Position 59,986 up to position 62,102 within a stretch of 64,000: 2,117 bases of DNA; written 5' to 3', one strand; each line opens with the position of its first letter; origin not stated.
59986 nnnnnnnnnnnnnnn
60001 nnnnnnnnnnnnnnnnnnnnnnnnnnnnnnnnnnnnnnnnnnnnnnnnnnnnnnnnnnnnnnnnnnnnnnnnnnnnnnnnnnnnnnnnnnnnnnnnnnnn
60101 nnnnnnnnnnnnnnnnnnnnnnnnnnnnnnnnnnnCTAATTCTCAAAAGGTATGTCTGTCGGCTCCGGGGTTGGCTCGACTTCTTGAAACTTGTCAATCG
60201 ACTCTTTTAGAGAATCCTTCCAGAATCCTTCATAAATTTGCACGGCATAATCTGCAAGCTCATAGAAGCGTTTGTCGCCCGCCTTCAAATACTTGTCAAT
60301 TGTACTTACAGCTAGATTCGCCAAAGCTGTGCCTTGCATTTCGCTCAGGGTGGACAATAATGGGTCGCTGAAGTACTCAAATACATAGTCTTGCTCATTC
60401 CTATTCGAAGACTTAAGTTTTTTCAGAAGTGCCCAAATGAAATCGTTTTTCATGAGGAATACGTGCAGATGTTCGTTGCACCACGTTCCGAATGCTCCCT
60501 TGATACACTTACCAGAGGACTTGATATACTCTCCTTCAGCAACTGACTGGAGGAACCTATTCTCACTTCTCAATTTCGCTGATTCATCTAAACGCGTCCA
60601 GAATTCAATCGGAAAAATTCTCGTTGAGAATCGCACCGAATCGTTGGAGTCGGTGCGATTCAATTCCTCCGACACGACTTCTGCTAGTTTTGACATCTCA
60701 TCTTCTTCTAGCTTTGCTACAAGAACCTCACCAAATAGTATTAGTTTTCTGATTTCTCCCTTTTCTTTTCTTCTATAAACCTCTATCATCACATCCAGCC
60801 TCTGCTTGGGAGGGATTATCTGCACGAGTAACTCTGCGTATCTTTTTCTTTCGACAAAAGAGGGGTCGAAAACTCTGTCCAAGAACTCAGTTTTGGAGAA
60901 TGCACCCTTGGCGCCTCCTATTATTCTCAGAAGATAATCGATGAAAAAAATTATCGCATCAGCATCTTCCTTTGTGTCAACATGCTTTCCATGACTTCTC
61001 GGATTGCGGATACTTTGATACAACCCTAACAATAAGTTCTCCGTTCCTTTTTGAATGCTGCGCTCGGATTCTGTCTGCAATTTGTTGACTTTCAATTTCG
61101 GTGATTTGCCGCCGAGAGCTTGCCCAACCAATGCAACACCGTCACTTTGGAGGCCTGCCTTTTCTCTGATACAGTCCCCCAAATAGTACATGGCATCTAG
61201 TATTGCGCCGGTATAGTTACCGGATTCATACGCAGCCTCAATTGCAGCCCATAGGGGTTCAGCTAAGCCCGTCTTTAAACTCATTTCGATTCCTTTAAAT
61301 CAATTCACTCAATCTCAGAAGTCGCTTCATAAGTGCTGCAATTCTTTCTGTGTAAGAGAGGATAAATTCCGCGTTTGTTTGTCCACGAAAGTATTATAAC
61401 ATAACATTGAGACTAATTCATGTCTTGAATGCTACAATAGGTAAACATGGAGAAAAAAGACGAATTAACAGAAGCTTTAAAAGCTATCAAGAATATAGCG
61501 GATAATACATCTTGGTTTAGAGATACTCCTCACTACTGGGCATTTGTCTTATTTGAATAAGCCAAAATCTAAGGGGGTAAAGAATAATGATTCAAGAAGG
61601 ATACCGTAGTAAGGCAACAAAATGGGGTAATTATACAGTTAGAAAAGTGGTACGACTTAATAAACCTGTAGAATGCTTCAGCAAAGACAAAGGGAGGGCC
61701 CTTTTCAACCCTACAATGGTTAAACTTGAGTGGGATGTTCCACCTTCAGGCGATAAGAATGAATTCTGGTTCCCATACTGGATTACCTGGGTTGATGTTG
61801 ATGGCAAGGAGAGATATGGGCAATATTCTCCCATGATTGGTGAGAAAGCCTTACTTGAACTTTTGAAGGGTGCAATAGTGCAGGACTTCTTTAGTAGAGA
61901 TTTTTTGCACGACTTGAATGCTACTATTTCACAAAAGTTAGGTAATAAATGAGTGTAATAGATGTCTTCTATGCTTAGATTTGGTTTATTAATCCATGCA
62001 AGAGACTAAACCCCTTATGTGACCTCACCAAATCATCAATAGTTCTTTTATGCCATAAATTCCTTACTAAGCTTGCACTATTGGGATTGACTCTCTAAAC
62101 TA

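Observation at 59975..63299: Low-GC islet flanked by 23-bp direct repeats encoding a HEPN-motif protein and a PLD-family nuclease with zinc ribbons: candidate undescribed defence module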

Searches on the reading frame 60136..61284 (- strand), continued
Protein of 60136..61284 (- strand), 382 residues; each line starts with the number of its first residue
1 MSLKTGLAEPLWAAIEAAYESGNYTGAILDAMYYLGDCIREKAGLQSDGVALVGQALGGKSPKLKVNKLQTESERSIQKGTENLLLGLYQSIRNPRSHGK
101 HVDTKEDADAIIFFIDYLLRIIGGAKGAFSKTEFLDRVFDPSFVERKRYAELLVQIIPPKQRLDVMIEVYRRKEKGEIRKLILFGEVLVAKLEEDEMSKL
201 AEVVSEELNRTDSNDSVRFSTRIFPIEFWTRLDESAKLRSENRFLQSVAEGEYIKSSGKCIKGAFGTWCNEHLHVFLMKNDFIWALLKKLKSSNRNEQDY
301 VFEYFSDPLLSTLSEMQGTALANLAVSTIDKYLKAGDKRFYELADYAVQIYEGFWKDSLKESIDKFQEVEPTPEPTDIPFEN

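Call 85: search_protein_families(library=pfam, proteins=[L003:5574-5828:-], max_evalue=1)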
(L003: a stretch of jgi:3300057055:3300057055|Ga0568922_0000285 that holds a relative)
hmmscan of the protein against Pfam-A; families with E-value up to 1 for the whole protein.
L003:5574-5828:- (85 aa): 0 families

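Call 111: search_protein_families(library=pfam, proteins=[L194:164-583:+, L194:579-1646:+, L194:1642-2175:+, L194:2162-3541:+, L194:4839-5561:+, L194:5634-6341:+, L194:6347-7132:+, L194:7424-7753:+, L194:7998-9125:+], max_evalue=0.001)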
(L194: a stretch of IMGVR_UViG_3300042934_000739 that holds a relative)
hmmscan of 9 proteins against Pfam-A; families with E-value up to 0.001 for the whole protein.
L194:164-583:+ (140 aa): 1 family
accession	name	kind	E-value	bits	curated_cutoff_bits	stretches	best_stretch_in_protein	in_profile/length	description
PF10934.14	Sheath_initiator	-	3.4e-32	111.1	32.9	1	26-127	1-102/104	Contractile injection system sheath initiator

L194:579-1646:+ (356 aa): 1 family
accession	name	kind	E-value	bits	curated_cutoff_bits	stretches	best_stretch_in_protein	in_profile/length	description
PF04865.19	Baseplate_J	-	1.3e-62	211.8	21.1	1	62-305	2-244/255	Baseplate J-like protein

L194:1642-2175:+ (178 aa): 1 family
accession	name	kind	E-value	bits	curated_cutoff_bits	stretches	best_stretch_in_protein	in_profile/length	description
PF10076.14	Phage_Mu_Gp48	-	8.2e-29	100.8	37.4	1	6-149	3-149/150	Bacteriophage Mu-like, Gp48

L194:2162-3541:+ (460 aa): 0 families

L194:4839-5561:+ (241 aa): 3 families
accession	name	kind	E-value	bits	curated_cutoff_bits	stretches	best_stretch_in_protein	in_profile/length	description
PF01471.23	PG_binding_1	-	1e-18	67.7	23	1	185-238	3-57/57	Putative peptidoglycan binding domain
PF13529.12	Peptidase_C39_2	-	1.4e-13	52.1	24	1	7-140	5-143/143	Peptidase_C39 like family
PF09374.15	PG_binding_3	-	1e-06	29.3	24.6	1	187-233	3-51/76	Predicted Peptidoglycan domain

L194:5634-6341:+ (236 aa): 0 families

L194:6347-7132:+ (262 aa): 0 families

L194:7424-7753:+ (110 aa): 0 families

L194:7998-9125:+ (376 aa): 1 family
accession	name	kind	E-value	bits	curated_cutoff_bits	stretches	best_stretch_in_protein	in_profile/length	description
PF09509.15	Hypoth_Ymh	-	7.8e-34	116.6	25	1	8-123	3-119/119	Protein of unknown function (Hypoth_ymh)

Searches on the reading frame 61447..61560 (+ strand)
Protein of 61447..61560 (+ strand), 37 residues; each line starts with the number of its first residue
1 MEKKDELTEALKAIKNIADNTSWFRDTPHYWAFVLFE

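Call 7: search_protein_families(library=pfam, proteins=[window:61447-61560:+], max_evalue=0.1)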
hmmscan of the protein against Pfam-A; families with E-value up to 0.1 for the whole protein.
window:61447-61560:+ (37 aa): 0 families

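Call 8: search_protein_families(library=padloc, proteins=[window:61447-61560:+], max_evalue=0.1)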
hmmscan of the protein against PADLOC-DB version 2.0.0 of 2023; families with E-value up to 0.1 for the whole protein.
window:61447-61560:+ (37 aa): 0 families

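Call 9: search_protein_families(library=ncbifam, proteins=[window:61447-61560:+], max_evalue=0.1)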
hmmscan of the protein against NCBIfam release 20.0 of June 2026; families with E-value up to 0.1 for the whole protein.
window:61447-61560:+ (37 aa): 0 families

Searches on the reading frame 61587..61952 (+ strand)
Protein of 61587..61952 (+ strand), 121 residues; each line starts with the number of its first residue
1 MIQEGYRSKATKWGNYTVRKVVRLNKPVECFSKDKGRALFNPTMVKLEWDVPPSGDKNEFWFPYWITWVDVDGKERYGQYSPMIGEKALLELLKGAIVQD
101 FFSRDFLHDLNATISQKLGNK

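Call 7: search_protein_families(library=pfam, proteins=[window:61587-61952:+], max_evalue=0.1)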
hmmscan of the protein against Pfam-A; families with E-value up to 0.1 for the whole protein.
window:61587-61952:+ (121 aa): 0 families

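Call 8: search_protein_families(library=padloc, proteins=[window:61587-61952:+], max_evalue=0.1)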
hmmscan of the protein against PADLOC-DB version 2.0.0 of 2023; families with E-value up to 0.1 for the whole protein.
window:61587-61952:+ (121 aa): 0 families

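Call 9: search_protein_families(library=ncbifam, proteins=[window:61587-61952:+], max_evalue=0.1)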
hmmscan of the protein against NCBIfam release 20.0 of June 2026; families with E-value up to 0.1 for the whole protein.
window:61587-61952:+ (121 aa): 0 families

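Call 16: find_homologous_proteins(query=window:61587-61952:+)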
Query window:61587-61952:+ (121 aa): 96 proteins with E <= 0.001 among 100 candidates.
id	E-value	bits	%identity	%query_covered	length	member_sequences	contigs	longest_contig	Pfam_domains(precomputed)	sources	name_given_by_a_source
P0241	1.5e-76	272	94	100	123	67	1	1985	-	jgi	jgi:hypothetical protein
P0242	1.2e-65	237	85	98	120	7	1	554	-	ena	-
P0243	2.1e-64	233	85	98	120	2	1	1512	-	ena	-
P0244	1.0e-63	231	84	98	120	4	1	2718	-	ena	-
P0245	4.2e-63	229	83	98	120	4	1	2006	-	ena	-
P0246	9.1e-62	224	82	98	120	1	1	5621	-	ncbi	-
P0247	5.1e-61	222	81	98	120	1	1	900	-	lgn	-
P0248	6.2e-61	222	80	98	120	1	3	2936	-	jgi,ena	-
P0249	8.5e-61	221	79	98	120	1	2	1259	-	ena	-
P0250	3.6e-59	216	79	98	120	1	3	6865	-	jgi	jgi:hypothetical protein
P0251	7.2e-58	212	78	98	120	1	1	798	-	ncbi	-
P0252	2.2e-57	210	75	99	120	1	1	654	-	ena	-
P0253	4.6e-57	209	77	98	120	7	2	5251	-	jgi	jgi:hypothetical protein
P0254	1.4e-56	208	76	98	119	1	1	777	-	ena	-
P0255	4.7e-56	206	74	99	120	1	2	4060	-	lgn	-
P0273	1.9e-52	194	69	98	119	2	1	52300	-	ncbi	ncbi:hypothetical protein ACFLYF_01260 [Chloroflexota bacterium]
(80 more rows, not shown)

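Call 18: find_encoding_contigs(protein=P0273, flank=6000, max_places=3)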
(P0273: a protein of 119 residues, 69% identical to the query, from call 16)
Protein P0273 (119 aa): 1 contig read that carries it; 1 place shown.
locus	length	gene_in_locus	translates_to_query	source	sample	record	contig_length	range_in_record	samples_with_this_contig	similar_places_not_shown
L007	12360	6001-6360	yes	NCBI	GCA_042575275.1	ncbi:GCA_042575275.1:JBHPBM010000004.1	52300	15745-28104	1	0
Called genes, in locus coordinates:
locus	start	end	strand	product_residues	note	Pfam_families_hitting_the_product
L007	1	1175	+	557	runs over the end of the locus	-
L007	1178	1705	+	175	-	-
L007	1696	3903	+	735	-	PF28109:DpdD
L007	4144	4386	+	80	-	-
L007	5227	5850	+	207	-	-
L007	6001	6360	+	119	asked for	-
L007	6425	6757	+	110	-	-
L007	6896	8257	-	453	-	PF01554:MatE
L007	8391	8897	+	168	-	-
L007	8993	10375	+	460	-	-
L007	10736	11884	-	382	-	PF13166:AAA_13 (weak), PF02463:SMC_N (weak)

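Call 23: find_related_loci(query=A1, collection=metagenome_contigs, flank=10000)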
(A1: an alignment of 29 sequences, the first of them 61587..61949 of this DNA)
Query A1 (121 aa) in metagenome_contigs; peptide patterns used: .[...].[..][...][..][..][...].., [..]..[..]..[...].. (x = any residue, [..] = any of these).
334 stretches matched a pattern; 79 encode a relative of the query (tblastn E <= 1e-3); 78 distinct loci.
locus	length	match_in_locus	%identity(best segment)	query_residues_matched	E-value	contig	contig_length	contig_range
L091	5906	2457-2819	93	1-121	7e-78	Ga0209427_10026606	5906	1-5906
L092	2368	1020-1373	88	1-118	1e-71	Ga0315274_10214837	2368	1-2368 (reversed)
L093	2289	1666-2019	89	1-118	9e-72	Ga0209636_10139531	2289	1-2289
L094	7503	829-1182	87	1-118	9e-70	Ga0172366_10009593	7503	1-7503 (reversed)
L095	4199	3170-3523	86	1-118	7e-68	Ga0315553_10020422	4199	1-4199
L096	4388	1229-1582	85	1-118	1e-67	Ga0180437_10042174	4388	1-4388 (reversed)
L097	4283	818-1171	85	1-118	1e-67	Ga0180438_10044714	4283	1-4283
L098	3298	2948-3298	85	1-117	2e-67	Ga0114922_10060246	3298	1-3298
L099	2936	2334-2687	80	1-118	1e-64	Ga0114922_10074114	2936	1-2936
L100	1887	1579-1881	88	3-103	1e-62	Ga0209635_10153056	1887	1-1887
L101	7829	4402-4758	75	1-119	3e-59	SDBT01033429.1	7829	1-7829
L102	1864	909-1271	70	1-121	5e-59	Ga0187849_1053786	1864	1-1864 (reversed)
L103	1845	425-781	66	1-119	2e-55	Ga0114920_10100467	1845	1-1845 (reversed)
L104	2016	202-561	67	1-120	2e-54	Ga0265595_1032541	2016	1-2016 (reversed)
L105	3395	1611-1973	66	1-121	1e-53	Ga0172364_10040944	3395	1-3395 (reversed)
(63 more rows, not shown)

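Call 46: search_protein_families(library=pfam, alignment_id=A3, max_evalue=0.0001)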
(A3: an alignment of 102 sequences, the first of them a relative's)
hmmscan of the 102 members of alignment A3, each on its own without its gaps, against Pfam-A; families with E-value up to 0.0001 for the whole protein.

A. member 1, L091:1632-2435:+ (268 aa): 2 families
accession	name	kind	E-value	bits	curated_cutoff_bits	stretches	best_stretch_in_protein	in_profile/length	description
PF01844.29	HNH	-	3.4e-08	33.9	21.4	1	223-263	1-44/47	HNH endonuclease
PF14279.12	HNH_5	-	2.8e-07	30.8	27.5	1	223-267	1-47/56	HNH endonuclease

B. families by the number of members that match (of 102 scanned): 94 families (the first 25 are shown)
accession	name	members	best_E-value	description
PF01844.29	HNH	8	4.8e-14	HNH endonuclease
PF14279.12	HNH_5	8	8.3e-11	HNH endonuclease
PF02182.23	SAD_SRA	6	5.7e-09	SAD/SRA domain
PF13175.12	AAA_15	3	1.1e-37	AAA ATPase domain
PF13304.12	AAA_21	3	1.5e-21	AAA domain, putative AbiEii toxin, Type IV TA system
PF02463.25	SMC_N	3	8.9e-15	RecF/RecN/SMC N terminal domain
PF13476.12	AAA_23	3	3e-14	AAA domain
PF11398.14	DUF2813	3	3.2e-09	Protein of unknown function (DUF2813)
PF14338.12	Mrr_N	2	7.4e-29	Mrr N-terminal domain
PF00589.27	Phage_integrase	2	6e-25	Phage integrase family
PF20469.4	OLD-like_TOPRIM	2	2.3e-22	Overcoming lysogenization defect protein-like, TOPRIM domain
PF00150.24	Cellulase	2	4.5e-15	Cellulase (glycosyl hydrolase family 5)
PF00583.31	Acetyltransf_1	2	6.8e-14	Acetyltransferase (GNAT) family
PF13508.13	Acetyltransf_7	2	9.7e-14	Acetyltransferase (GNAT) domain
PF18928.5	DUF5677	2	2.2e-13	Family of unknown function (DUF5677)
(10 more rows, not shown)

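Call 47: search_protein_families(library=padloc, alignment_id=A3, max_evalue=0.00001)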
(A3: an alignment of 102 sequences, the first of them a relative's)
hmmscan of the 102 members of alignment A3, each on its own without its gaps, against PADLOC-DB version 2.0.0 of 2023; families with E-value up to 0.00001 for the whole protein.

A. member 1, L091:1632-2435:+ (268 aa): 0 families

B. families by the number of members that match (of 102 scanned): 177 families (the first 25 are shown)
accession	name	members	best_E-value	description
PDLC02358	Old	3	3.7e-49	Old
PDLC04176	HEC-01A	3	1.4e-45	-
PDLC04182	HEC-01A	3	9.8e-42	-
PDLC02979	AriA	3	5e-40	-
PDLC04175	HEC-01A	3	5.3e-37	-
PDLC04178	HEC-01A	3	1.3e-36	-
PDLC00070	GajA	3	5.5e-35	AAA ATPase domain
PDLC00080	GajA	3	2.4e-32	AAA ATPase domain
PDLC00067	GajA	3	3.9e-32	AAA ATPase domain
PDLC00096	GajA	3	9.9e-32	AAA ATPase domain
PDLC00083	GajA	3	7.6e-31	AAA ATPase domain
PDLC04183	HEC-01A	3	1.7e-30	-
PDLC00085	GajA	3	2.1e-30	AAA ATPase domain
PDLC04144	HEC-01B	3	1.1e-29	-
PDLC04177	HEC-01A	3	1.4e-29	-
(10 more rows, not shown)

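Call 55: predict_structure(alignment_id=A1)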
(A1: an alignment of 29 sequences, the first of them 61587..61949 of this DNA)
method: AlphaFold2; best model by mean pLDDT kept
length: 121 residues; sequences in the alignment: 29
mean_pLDDT: 93.6   pTM: 0.79
mean pLDDT of the five models: 93.6, 92.5, 91.0, 87.0, 86.8
residues with pLDDT >= 90: 107; 70-90: 13; 50-70: 0; < 50: 1
segments of 3 or more residues with pLDDT < 50: none
pLDDT, mean of each block of 10 residues (from residue 1): 92 94 95 95 95 94 94 87 93 98 98 94 49
secondary structure, 60 per line:
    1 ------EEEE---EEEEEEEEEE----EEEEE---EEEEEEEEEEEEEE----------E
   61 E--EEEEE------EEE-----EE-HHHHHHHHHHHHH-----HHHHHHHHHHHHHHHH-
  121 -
elements in order: E7-10 E14-23 E28-32 E36-49 E64-68 E75-77 H86-98 H104-119

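Call 77: find_related_loci(query=A1, collection=viral_contigs, flank=6000)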
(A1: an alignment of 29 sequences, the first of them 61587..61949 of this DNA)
Query A1 (121 aa) in viral_contigs; peptide patterns used: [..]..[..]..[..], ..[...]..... (x = any residue, [..] = any of these).
99 stretches matched a pattern, but none encodes a relative of the query by tblastn (E <= 1e-3).

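Call 102: search_protein_representatives(alignment_id=A1)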
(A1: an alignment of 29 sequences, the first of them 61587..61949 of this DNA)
Query: 29 sequences, 119 profile positions. Proteins with E-value up to 0.001 (for the whole library): 99; up to 1e-10: 51; up to 1e-30: 6. The best 99 are listed.
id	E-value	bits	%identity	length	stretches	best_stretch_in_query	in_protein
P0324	1.1e-51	189.9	-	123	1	1-117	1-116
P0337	8.7e-46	170.9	-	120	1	1-117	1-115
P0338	3.1e-43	162.7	-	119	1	1-118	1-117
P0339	5.8e-40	152.1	-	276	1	4-118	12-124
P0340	5.7e-39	148.9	-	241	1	1-118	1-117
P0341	4.3e-31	123.5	-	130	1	2-117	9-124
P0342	1.1e-28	115.8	-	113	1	1-73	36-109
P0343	1.6e-27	112.0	-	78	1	1-80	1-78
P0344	3.2e-25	104.6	-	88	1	1-68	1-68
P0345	5.6e-25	103.8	-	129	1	13-117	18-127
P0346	1.4e-23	99.3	-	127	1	2-116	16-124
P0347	2.4e-23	98.5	-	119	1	1-118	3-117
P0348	6.2e-23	97.2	-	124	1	1-69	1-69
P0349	7.2e-23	97.0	-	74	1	52-118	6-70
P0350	1.7e-22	95.8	-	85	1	1-64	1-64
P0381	3.5e-11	59.3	-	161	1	9-117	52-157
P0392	1.3e-09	54.2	-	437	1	36-117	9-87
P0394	1.9e-09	53.7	-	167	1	58-116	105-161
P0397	2.1e-08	50.3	-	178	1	53-115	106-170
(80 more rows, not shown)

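Call 103: search_protein_families(library=pfam, proteins=[P0339, P0340, P0392, P0381, P0394, P0397], max_evalue=0.01)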
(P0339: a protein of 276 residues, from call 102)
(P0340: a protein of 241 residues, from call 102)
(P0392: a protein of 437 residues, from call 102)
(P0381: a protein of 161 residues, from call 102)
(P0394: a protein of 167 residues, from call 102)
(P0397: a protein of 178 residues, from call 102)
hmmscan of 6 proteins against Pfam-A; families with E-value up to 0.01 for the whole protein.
P0339 (276 aa): 0 families

P0340 (241 aa): 0 families

P0392 (437 aa): 0 families

P0381 (161 aa): 0 families

P0394 (167 aa): 1 family
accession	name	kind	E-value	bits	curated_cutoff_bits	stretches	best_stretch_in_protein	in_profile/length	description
PF20020.4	DUF6431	-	0.0011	19.1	26.6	1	5-82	1-78/82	Domain of unknown function (DUF6431)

P0397 (178 aa): 0 families

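Call 106: search_protein_families(library=padloc, proteins=[P0392, P0339, P0340], max_evalue=1)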
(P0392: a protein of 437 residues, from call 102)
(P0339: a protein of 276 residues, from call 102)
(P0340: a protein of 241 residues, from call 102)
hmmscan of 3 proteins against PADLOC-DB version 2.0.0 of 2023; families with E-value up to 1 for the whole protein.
P0392 (437 aa): 0 families

P0339 (276 aa): 0 families

P0340 (241 aa): 0 families
